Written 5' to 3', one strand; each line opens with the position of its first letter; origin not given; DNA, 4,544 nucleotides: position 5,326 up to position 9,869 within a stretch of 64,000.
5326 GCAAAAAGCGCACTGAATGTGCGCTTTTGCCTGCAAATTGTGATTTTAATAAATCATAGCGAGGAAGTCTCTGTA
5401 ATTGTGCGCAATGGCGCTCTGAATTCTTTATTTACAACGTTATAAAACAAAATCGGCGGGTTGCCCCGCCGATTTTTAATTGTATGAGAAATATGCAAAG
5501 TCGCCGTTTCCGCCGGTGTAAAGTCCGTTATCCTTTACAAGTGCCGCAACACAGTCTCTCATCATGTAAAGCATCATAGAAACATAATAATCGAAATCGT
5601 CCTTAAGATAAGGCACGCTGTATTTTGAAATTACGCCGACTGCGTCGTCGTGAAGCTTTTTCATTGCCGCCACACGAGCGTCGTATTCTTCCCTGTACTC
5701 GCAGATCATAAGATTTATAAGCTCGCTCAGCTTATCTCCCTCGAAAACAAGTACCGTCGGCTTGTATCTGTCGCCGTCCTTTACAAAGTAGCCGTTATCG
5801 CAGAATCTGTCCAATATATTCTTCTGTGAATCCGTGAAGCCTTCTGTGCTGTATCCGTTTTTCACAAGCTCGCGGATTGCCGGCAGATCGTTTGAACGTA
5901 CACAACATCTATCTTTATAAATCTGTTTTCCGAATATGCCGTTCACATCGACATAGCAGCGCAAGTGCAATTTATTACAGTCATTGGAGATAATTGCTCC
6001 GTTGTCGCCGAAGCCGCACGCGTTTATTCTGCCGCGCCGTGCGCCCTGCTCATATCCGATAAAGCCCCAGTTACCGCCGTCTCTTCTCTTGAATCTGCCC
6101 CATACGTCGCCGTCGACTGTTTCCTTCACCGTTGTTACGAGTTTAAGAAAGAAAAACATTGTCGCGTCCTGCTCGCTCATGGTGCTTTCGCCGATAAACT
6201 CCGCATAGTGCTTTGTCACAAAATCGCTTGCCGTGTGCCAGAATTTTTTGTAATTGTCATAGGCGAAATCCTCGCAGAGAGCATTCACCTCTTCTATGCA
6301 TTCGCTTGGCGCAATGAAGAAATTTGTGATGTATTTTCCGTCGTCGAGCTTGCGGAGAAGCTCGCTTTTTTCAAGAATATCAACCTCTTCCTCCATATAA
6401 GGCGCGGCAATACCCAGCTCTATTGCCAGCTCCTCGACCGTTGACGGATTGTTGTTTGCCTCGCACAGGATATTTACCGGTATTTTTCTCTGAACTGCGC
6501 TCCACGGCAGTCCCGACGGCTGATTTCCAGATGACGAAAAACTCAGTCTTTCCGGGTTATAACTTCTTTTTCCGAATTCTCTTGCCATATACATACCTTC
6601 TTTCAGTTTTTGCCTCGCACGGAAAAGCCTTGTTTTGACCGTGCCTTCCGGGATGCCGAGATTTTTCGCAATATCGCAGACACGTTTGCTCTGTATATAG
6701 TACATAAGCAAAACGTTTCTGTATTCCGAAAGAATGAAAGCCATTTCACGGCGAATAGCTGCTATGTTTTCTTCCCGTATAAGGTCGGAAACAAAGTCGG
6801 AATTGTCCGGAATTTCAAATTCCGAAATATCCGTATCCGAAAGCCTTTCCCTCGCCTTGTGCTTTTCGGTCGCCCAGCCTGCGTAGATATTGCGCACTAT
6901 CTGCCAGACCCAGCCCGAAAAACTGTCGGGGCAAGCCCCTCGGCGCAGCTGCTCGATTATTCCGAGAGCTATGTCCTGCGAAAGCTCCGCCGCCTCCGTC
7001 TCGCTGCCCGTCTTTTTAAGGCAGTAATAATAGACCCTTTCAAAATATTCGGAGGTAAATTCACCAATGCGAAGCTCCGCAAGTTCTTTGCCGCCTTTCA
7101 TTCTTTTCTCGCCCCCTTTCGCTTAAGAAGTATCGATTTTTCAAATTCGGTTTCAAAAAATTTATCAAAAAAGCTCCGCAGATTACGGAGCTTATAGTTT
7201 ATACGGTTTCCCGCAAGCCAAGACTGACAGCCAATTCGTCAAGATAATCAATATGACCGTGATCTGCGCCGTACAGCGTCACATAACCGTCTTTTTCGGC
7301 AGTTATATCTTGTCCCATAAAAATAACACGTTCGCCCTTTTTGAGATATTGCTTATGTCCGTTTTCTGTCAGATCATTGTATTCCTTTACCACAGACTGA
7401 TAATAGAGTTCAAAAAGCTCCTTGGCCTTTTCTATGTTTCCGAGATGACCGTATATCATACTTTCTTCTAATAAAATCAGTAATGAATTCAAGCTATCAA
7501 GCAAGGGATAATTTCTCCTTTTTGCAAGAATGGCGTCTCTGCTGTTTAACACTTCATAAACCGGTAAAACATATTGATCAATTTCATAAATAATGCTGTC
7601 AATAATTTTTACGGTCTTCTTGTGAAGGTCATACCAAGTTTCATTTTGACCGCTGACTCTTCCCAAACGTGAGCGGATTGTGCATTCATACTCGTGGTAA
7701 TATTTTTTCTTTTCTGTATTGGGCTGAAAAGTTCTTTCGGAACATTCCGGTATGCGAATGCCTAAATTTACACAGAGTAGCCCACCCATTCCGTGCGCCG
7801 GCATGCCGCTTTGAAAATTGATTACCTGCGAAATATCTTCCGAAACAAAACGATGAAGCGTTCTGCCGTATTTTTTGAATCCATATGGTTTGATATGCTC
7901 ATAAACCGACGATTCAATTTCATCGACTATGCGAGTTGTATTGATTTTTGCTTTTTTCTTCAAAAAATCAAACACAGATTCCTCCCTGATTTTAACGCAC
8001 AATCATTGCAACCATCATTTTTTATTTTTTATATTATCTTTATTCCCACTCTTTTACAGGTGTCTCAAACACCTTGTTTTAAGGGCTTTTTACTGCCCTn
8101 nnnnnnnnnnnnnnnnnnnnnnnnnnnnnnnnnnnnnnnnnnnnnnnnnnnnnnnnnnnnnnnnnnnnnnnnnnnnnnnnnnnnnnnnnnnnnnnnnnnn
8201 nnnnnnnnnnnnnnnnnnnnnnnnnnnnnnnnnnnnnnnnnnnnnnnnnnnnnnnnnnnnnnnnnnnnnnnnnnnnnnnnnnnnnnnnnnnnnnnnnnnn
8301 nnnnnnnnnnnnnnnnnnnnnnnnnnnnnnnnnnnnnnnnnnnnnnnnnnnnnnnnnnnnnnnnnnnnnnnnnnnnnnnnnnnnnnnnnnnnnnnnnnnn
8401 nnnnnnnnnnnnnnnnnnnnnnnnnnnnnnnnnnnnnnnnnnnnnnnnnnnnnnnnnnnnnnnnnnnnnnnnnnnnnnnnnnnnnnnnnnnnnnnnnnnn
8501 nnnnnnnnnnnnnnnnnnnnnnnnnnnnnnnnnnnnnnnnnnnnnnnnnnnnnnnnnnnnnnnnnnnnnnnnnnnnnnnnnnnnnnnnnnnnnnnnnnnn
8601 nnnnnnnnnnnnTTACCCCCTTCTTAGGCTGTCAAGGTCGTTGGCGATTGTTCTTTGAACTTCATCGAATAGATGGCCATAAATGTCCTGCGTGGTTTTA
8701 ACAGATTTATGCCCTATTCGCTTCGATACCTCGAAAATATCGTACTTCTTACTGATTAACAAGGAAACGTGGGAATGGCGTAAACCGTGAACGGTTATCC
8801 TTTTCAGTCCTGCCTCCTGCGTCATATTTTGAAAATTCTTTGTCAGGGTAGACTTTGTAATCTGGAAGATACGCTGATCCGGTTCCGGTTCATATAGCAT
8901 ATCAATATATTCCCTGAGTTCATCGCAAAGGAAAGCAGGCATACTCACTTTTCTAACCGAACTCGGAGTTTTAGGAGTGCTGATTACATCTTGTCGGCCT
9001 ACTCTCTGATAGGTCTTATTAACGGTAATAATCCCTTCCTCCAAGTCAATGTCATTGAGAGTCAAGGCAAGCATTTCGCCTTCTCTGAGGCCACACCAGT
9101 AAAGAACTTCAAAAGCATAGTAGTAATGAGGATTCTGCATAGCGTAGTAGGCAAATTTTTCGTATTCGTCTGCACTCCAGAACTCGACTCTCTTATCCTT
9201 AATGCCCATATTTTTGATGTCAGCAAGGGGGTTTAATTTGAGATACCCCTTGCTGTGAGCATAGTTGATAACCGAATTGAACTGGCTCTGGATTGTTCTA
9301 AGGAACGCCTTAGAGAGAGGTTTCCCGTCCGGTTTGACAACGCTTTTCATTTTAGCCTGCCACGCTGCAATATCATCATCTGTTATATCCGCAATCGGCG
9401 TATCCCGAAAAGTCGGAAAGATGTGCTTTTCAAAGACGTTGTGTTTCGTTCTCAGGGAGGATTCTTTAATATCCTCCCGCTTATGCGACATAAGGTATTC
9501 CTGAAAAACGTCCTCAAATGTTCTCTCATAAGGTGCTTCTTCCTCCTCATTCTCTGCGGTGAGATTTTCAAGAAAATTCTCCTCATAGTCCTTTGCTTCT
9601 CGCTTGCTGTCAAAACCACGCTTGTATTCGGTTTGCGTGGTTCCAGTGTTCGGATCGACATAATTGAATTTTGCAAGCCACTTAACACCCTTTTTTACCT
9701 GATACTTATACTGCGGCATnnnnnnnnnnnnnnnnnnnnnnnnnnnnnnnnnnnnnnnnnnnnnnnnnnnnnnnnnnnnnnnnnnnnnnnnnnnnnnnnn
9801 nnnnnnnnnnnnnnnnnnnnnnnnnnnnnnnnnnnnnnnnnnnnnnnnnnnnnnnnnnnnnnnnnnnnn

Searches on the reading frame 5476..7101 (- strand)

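Call 38: search_protein_families(library=pfam, proteins=[window:5476-7101:-], max_evalue=0.0001)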
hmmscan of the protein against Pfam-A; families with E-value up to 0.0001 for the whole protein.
window:5476-7101:- (541 aa): 3 families
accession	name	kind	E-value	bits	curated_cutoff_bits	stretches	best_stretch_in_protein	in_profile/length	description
PF08281.18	Sigma70_r4_2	-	1e-10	41.6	25.7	1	126-166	14-54/54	Sigma-70, region 4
PF04545.22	Sigma70_r4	-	7.6e-09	35.4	24.1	1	128-168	10-50/50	Sigma-70, region 4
PF04542.20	Sigma70_r2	-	2.2e-05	24.6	24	1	18-71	4-59/71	Sigma-70 region 2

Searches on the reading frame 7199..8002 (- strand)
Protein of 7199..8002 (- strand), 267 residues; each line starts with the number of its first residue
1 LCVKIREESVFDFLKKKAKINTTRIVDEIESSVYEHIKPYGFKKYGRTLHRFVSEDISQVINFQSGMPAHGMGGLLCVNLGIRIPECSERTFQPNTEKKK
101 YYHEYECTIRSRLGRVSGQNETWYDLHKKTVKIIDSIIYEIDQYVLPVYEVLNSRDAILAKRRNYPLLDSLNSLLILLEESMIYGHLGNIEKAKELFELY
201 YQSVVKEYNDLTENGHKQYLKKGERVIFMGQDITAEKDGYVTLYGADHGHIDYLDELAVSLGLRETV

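Call 38: search_protein_families(library=pfam, proteins=[window:7199-8002:-], max_evalue=0.0001)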
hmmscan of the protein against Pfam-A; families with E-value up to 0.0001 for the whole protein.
window:7199-8002:- (267 aa): 1 family
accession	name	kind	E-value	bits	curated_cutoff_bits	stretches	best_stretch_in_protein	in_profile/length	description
PF14137.11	DUF4304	-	2.3e-18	66.7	23.2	1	35-150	3-114/115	Domain of unknown function (DUF4304)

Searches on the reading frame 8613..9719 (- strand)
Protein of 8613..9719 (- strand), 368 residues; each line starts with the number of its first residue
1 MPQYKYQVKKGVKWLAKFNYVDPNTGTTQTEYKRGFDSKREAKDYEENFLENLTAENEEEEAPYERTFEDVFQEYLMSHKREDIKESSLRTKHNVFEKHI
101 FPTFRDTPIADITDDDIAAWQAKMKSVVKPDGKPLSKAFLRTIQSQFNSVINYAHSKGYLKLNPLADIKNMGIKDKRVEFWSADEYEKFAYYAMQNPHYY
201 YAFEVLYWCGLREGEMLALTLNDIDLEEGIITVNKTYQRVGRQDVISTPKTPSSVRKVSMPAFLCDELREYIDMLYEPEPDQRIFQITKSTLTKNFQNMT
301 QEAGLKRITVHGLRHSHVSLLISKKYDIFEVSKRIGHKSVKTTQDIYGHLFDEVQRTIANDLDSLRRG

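Call 38: search_protein_families(library=pfam, proteins=[window:8613-9719:-], max_evalue=0.0001)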
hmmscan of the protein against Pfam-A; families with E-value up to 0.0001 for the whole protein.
window:8613-9719:- (368 aa): 4 families
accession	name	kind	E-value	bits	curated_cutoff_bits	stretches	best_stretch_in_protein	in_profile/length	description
PF00589.27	Phage_integrase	-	1.2e-20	74.4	27.1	1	187-352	9-170/172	Phage integrase family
PF14659.12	Phage_int_SAM_3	-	1.2e-13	51.5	22.6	1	67-124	1-57/58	Phage integrase, N-terminal SAM-like domain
PF22022.2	Phage_int_M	-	3.8e-08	33.9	27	1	68-169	1-94/96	Phage integrase central domain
PF14657.12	Arm-DNA-bind_4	-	1e-07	31.9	22.3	1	14-54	2-43/47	Arm DNA-binding domain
